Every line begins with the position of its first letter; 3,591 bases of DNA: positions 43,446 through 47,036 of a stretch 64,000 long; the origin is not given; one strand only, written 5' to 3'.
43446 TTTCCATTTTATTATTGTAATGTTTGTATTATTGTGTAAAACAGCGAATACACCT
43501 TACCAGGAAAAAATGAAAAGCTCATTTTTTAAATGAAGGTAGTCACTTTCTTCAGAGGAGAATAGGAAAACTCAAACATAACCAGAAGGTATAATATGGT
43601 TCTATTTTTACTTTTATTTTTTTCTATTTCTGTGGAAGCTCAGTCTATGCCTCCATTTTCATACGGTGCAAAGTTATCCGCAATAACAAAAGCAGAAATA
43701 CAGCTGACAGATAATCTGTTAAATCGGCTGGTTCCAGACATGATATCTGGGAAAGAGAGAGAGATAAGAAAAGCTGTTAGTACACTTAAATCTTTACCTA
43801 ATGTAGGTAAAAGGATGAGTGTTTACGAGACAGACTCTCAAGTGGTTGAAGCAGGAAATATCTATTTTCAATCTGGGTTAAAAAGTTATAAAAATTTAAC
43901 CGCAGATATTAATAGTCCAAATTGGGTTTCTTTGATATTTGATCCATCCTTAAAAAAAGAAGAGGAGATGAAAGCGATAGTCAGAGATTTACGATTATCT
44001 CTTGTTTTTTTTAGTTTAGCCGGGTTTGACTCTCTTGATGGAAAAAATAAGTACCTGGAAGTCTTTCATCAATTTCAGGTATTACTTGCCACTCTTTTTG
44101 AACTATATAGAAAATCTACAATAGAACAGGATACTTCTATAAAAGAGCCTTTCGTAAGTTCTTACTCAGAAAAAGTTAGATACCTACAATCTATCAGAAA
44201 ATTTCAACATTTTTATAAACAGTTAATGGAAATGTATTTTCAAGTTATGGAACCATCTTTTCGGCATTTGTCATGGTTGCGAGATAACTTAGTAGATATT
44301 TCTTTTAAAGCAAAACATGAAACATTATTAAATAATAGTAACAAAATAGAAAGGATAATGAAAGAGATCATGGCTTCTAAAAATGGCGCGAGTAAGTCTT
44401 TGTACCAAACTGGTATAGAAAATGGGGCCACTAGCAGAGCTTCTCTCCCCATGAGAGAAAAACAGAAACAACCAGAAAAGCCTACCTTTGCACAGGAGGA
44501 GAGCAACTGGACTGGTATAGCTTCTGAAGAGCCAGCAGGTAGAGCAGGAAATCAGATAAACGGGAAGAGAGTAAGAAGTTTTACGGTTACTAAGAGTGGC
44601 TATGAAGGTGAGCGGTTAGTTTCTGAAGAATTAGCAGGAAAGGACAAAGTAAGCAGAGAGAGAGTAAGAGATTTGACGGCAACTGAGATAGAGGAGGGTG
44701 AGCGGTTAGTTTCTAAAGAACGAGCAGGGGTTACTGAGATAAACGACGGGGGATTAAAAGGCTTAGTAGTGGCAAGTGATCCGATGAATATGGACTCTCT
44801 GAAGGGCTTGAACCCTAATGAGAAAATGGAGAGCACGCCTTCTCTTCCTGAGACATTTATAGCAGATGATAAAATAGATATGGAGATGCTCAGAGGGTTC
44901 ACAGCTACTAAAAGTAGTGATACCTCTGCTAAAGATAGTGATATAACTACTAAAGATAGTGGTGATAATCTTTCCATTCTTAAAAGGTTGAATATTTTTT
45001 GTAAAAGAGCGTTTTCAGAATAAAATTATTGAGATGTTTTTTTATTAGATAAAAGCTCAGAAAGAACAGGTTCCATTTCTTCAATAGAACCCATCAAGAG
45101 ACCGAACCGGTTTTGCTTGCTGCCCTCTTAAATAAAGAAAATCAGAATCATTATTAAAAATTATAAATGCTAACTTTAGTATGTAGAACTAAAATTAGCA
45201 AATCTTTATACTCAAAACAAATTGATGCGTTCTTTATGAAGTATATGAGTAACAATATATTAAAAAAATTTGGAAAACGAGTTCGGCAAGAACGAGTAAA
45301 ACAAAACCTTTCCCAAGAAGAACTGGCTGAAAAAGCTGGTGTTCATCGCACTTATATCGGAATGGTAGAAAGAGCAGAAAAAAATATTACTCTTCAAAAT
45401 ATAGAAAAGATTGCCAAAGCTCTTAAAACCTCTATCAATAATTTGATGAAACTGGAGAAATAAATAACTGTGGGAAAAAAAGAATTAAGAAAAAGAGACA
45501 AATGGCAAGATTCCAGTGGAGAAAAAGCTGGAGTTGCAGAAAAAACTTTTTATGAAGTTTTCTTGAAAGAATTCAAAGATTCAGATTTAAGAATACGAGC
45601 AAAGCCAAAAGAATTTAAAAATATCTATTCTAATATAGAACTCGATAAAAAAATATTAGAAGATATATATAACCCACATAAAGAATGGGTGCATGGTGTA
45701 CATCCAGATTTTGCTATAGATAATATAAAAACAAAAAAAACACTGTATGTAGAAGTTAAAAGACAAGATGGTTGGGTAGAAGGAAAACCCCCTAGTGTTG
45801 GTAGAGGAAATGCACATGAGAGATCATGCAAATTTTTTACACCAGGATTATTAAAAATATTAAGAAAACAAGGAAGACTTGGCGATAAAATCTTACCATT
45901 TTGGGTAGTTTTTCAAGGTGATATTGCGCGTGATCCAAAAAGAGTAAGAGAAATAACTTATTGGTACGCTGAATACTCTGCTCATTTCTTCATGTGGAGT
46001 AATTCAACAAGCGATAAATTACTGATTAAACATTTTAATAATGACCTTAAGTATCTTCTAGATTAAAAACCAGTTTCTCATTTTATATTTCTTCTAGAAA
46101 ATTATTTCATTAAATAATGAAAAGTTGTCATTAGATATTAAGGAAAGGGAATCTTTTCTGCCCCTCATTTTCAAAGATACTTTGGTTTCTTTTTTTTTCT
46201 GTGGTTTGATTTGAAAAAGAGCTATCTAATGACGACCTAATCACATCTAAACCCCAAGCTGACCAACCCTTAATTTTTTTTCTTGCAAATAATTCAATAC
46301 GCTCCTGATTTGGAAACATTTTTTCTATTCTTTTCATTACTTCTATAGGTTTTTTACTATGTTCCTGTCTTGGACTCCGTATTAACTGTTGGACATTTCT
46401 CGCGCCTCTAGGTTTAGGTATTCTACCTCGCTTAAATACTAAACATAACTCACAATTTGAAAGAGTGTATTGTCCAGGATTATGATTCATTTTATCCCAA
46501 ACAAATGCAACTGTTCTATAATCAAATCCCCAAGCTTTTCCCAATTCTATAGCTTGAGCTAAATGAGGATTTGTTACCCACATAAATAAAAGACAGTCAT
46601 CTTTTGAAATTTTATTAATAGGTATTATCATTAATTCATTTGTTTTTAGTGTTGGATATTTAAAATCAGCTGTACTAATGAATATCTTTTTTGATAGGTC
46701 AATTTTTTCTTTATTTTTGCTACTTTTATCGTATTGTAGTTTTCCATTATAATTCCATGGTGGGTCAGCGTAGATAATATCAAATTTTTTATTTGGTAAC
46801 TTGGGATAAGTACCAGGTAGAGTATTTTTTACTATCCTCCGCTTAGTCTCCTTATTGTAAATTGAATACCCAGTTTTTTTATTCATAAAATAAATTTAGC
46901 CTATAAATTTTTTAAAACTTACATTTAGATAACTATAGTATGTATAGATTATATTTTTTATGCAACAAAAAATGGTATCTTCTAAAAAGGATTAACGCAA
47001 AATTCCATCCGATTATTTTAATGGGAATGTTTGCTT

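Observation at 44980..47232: Complete C-R-M restriction-modification cassette bracketed by a 110-bp direct duplication of the junction between two convergent host genes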

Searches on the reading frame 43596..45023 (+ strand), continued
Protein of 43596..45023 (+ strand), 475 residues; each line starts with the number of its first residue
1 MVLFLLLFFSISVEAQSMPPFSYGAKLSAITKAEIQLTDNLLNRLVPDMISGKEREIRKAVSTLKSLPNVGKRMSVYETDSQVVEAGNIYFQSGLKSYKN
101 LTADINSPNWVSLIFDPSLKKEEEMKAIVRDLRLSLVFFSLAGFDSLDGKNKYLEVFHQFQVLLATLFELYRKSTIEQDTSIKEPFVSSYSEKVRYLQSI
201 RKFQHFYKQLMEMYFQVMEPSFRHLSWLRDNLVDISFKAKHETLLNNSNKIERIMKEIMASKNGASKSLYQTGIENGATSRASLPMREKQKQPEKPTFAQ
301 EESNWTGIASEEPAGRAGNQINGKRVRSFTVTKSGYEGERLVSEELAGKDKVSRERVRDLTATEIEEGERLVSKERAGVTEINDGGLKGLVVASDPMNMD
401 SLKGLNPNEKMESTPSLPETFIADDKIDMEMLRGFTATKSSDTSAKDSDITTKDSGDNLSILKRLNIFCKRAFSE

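Call 70: search_protein_families(library=padloc, proteins=[L083:9276-10436:-, L083:10537-11400:-, L083:11404-11841:-, L083:10210-10521:+], max_evalue=0.001)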
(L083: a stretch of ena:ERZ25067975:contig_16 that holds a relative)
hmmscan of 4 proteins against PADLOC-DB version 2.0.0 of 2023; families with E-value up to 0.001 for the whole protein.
L083:9276-10436:- (386 aa): 0 families

L083:10537-11400:- (287 aa): 0 families

L083:11404-11841:- (145 aa): 0 families

L083:10210-10521:+ (103 aa): 0 families

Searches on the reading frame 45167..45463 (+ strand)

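Call 4: search_protein_families(library=pfam, proteins=[window:45167-45463:+], max_evalue=0.01)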
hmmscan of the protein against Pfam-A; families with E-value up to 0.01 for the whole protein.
window:45167-45463:+ (98 aa): 6 families
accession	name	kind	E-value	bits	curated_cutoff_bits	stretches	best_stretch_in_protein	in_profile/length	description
PF01381.28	HTH_3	-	3.3e-17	62.7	23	1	39-90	1-52/55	Helix-turn-helix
PF13560.12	HTH_31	-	9.3e-09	35.9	27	1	35-89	2-57/64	Helix-turn-helix domain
PF12844.13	HTH_19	-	3.1e-06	27.4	30.2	1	36-97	1-62/64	Helix-turn-helix domain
PF13443.12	HTH_26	-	5.6e-06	26.9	22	1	45-97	8-61/63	Cro/C1-type HTH DNA-binding domain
PF17114.10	Nod1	-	0.0071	16.9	28.2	1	10-81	17-88/145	Gef2-related medial cortical node protein Nod1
PF13413.12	HTH_25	-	0.0094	16.2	24.6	0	40-68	3-31/62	Helix-turn-helix domain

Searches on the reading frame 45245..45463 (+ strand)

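Call 57: search_protein_families(library=ncbifam, proteins=[window:45245-45463:+], max_evalue=0.01)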
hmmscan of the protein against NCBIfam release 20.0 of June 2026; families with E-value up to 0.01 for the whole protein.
window:45245-45463:+ (72 aa): 21 families
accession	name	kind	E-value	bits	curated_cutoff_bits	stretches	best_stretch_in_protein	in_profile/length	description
NF041951.1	phage_RstR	subfamily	5.9e-12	45.8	80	1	8-69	2-63/108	RstR family transcriptional repressor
NF006015.0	PRK08154.1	subfamily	1.3e-11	44.3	204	1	3-69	25-91/314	anaerobic benzoate catabolism transcriptional regulator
TIGR03070.1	couple_hipB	subfamily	3.5e-11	42.9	71.65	1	7-60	1-54/58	type II toxin-antitoxin system Y4mF family antitoxin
NF047948.1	male_kill_WMK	equivalog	1.9e-09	37.4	300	1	4-70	158-224/300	WO male-killing family protein Wmk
TIGR00270.2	TIGR00270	equivalog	6.7e-07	29.2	110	1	3-65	70-132/159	multiprotein bridging factor aMBF1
NF007257.0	PRK09706.1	subfamily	3e-06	27.1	101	1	7-65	4-62/135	transcriptional repressor DicA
NF010465.0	PRK13890.1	equivalog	6.6e-06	26.2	96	1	19-69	16-66/121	conjugal transfer protein TrbA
NF007408.0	PRK09943.1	equivalog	9.9e-06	25.2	211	1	1-67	1-66/185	HTH-type transcriptional regulator PuuR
NF046032.1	TransRegSlrRBacil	equivalog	1.1e-05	25.6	250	1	10-70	3-64/149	HTH-type transcriptional regulator SlrR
NF007271.0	PRK09726.1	equivalog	1.8e-05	24.7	79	1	16-64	20-68/88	type II toxin-antitoxin system antitoxin HipB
NF038139.1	Reg_Aceta_RamB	equivalog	7.3e-05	21.6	700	1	10-60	4-54/465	acetate metabolism transcriptional regulator RamB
TIGR02607.1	antidote_HigA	equivalog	0.00012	21.9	47.7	1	10-70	8-69/81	HigA family addiction module antitoxin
NF050110.1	TransRegBldD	equivalog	0.00059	19.6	250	1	1-68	1-70/162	transcriptional regulator BldD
NF003162.0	PRK04140.1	equivalog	0.001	18.2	263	1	10-67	128-185/317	transcriptional regulator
NF003055.0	PRK03975.1-2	equivalog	0.0011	18.7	122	1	18-61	21-60/140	putative transcriptional regulator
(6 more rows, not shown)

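Call 70: search_protein_families(library=padloc, proteins=[window:45245-45463:+], max_evalue=0.001)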
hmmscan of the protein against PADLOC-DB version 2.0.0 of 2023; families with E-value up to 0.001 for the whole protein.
window:45245-45463:+ (72 aa): 18 families
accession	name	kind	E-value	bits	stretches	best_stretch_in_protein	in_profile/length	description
PDLC03665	Control_protein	-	6e-23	78.9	1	1-69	1-70/77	control protein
PDLC03666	Control_protein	-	2.3e-19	67.6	1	5-70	3-68/77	control protein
PDLC03671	Control_protein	-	6e-18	62.9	1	10-68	16-74/84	control protein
PDLC03664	Control_protein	-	5.8e-15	53.5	1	6-63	11-68/74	control protein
PDLC02926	HTH_VI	-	4.7e-13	47.2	1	9-69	2-62/92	-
PDLC03668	Control_protein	-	5e-10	37.8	1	4-63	4-63/79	control protein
PDLC04142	capH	-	1e-09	37.3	1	4-68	2-66/103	capH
PDLC04775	PDC-M69A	-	4e-09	35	1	3-71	3-70/113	-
PDLC03536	REase_II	-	1.9e-08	32.3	1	11-68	13-70/237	Type II restriction enzyme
PDLC03952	RmrA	-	4.2e-08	30.4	1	11-68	25-82/395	-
PDLC03953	RmrA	-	1.7e-06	25.5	1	8-63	5-60/373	-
PDLC03954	RmrA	-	3.3e-06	24.3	1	6-69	7-71/380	-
PDLC03949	RmrA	-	8.9e-06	22.8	1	11-65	5-59/363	-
PDLC03946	RmrA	-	1.4e-05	22.1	1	11-65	5-59/357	-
PDLC03944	RmrA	-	3.6e-05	21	1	10-62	8-60/384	-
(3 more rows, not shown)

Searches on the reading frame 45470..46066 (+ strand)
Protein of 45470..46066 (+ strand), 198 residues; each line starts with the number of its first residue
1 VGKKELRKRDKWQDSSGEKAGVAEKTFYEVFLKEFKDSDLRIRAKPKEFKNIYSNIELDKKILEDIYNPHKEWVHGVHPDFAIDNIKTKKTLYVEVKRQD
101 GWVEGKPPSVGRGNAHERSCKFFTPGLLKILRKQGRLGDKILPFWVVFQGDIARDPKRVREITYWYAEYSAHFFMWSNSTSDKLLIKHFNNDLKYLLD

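Call 4: search_protein_families(library=pfam, proteins=[window:45470-46066:+], max_evalue=0.01)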
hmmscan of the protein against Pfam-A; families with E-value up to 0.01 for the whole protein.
window:45470-46066:+ (198 aa): 1 family
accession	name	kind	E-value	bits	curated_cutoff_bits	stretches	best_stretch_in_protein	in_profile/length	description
PF11407.14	RestrictionMunI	-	1.8e-69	233.8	25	1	7-190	6-190/193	Type II restriction enzyme MunI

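Call 7: find_encoding_contigs(protein=window:45470-46066:+, flank=8000, max_places=10)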
Protein window:45470-46066:+ (198 aa): 1 contig read that carries it; 1 place shown.
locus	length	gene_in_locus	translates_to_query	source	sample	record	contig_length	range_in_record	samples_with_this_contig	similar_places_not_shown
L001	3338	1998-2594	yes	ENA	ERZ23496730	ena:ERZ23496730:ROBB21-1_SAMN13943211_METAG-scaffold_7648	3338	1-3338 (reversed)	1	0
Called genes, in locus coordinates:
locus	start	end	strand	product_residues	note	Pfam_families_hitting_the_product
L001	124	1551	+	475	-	-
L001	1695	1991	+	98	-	PF13443:HTH_26 (faint), PF13560:HTH_31, PF12844:HTH_19 (weak), PF01381:HTH_3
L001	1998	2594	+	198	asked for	PF11407:RestrictionMunI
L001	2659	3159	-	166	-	PF05063:MT-A70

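Call 26: search_solved_structures(query=window:45470-46066:+, max_evalue=0.01, show_alignments=2)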
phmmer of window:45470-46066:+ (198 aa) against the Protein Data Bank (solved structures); distinct sequences matched with E-value up to 0.01: 1.
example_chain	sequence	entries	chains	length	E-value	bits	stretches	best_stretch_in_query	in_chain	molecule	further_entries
1d02_A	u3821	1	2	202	1e-64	221.5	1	1-198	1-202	TYPE II RESTRICTION ENZYME MUNI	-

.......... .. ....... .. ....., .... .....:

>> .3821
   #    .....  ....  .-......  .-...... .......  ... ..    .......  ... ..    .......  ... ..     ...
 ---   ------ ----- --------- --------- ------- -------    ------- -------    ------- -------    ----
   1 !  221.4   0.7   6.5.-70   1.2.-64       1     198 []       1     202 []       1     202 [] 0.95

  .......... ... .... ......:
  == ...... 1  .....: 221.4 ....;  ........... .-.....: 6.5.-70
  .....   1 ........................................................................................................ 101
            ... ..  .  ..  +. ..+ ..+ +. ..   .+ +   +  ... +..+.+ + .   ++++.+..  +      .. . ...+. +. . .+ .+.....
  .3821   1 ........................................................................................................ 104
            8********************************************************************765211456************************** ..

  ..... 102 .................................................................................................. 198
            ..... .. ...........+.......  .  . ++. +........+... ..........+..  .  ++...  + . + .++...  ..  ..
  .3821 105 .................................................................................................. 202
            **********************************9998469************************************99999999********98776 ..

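Call 57: search_protein_families(library=ncbifam, proteins=[window:45470-46066:+], max_evalue=0.01)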
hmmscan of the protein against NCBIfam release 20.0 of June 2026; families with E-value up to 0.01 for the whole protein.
window:45470-46066:+ (198 aa): 0 families

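Call 66: search_dna_similar(query=window:45470-46066:+, collection=plasmids, mode=protein, max_rows=12)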
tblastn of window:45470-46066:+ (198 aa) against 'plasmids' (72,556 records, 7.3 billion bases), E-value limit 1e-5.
No match.

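Call 67: search_dna_similar(query=window:45470-46066:+, collection=phages, mode=protein, max_rows=8)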
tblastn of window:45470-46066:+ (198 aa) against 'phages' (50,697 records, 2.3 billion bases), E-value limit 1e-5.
Records with a match: 1; places in all: 1; records where one place covers at least 80% of the query: 0.
Best place of each record, by identity: <60% 1.
By first word of the organism name: Bacteriophage 1.
By host as written in the record: - 1.
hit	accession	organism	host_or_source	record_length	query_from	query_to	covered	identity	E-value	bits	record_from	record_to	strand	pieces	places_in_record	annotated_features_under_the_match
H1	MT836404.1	Bacteriophage sp.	human fecal samples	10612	61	198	70%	54.1%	7e-44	160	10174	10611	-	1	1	record has no annotation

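Call 70: search_protein_families(library=padloc, proteins=[window:45470-46066:+], max_evalue=0.001)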
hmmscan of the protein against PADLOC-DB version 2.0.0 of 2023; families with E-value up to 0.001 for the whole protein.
window:45470-46066:+ (198 aa): 2 families
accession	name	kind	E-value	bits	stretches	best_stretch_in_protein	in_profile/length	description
PDLC03520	REase_II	-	7.2e-69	229.8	1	1-198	1-202/202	Type II restriction enzyme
PDLC03567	REase_II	-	8.9e-05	20.4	1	75-184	58-153/178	Type II restriction enzyme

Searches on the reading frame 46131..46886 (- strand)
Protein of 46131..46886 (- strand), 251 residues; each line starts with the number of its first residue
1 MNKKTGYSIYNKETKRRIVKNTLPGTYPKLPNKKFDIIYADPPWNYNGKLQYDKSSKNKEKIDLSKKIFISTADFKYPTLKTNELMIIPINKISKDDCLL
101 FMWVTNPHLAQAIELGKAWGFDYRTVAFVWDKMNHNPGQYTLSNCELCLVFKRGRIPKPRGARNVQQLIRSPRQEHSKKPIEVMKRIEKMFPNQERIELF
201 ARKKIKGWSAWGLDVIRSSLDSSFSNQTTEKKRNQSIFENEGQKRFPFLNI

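Call 4: search_protein_families(library=pfam, proteins=[window:46131-46886:-], max_evalue=0.01)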
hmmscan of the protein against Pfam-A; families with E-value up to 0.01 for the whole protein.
window:46131-46886:- (251 aa): 1 family
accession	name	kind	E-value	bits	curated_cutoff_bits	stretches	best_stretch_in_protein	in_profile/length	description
PF05063.20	MT-A70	-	7.2e-24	85.1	23.9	1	35-213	1-171/172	MT-A70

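Call 57: search_protein_families(library=ncbifam, proteins=[window:46131-46886:-], max_evalue=0.01)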
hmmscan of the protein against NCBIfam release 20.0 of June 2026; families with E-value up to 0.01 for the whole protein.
window:46131-46886:- (251 aa): 0 families

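Call 70: search_protein_families(library=padloc, proteins=[window:46131-46886:-], max_evalue=0.001)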
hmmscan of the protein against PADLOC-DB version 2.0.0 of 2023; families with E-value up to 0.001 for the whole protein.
window:46131-46886:- (251 aa): 4 families
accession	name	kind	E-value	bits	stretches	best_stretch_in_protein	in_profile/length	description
PDLC03262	MTase_II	-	4.2e-64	214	1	29-233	4-197/204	Type II methyltransferase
PDLC03221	MTase_II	-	2.9e-15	54.4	1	35-213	21-190/272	Type II methyltransferase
PDLC03723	oMTase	-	2.9e-05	21.6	1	74-129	24-79/414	orphan methyltransferase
PDLC03321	MTase_II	-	0.00023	18.5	1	17-194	15-201/245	Type II methyltransferase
